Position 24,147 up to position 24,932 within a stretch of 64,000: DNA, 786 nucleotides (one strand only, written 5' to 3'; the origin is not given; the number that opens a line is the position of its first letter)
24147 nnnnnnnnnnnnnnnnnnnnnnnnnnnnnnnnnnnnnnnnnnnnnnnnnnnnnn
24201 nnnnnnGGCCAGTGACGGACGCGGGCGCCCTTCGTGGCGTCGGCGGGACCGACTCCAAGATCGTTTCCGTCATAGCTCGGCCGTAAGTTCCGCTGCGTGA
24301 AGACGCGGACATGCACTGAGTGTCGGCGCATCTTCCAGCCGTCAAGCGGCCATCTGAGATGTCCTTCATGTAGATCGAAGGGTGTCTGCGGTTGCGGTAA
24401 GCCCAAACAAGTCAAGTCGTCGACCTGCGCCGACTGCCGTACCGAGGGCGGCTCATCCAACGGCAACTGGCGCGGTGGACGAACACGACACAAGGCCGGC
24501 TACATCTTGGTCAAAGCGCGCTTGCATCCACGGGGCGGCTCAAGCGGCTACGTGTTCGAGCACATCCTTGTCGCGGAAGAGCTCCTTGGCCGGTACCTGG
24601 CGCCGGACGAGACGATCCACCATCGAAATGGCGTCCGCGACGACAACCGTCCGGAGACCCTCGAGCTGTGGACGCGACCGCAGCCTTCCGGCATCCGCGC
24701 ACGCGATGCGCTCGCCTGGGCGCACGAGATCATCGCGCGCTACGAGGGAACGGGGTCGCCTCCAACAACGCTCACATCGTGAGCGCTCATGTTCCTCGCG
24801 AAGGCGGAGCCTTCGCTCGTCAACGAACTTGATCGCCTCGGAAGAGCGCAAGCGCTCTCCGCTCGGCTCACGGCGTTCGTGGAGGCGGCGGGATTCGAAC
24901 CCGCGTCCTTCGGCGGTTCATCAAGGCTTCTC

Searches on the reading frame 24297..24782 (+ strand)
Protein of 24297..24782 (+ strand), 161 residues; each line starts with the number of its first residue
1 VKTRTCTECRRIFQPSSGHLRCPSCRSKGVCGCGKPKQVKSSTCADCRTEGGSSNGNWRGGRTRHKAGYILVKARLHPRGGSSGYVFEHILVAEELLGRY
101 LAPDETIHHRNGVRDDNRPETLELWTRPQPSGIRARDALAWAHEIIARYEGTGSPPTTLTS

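Call 4: search_protein_families(library=pfam, proteins=[window:24297-24782:+], max_evalue=0.01)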
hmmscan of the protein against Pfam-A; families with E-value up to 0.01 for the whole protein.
window:24297-24782:+ (161 aa): 1 family
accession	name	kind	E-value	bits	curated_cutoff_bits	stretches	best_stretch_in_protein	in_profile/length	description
PF13392.12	HNH_3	-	7.4e-07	29.1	24.8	1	89-127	4-41/46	HNH endonuclease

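Call 74: search_protein_families(library=pfam, proteins=[window:24297-24782:+], max_evalue=0.001)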
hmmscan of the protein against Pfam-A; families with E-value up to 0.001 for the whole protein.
window:24297-24782:+ (161 aa): 1 family
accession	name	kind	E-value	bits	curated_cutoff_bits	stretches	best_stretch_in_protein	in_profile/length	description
PF13392.12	HNH_3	-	7.4e-07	29.1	24.8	1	89-127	4-41/46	HNH endonuclease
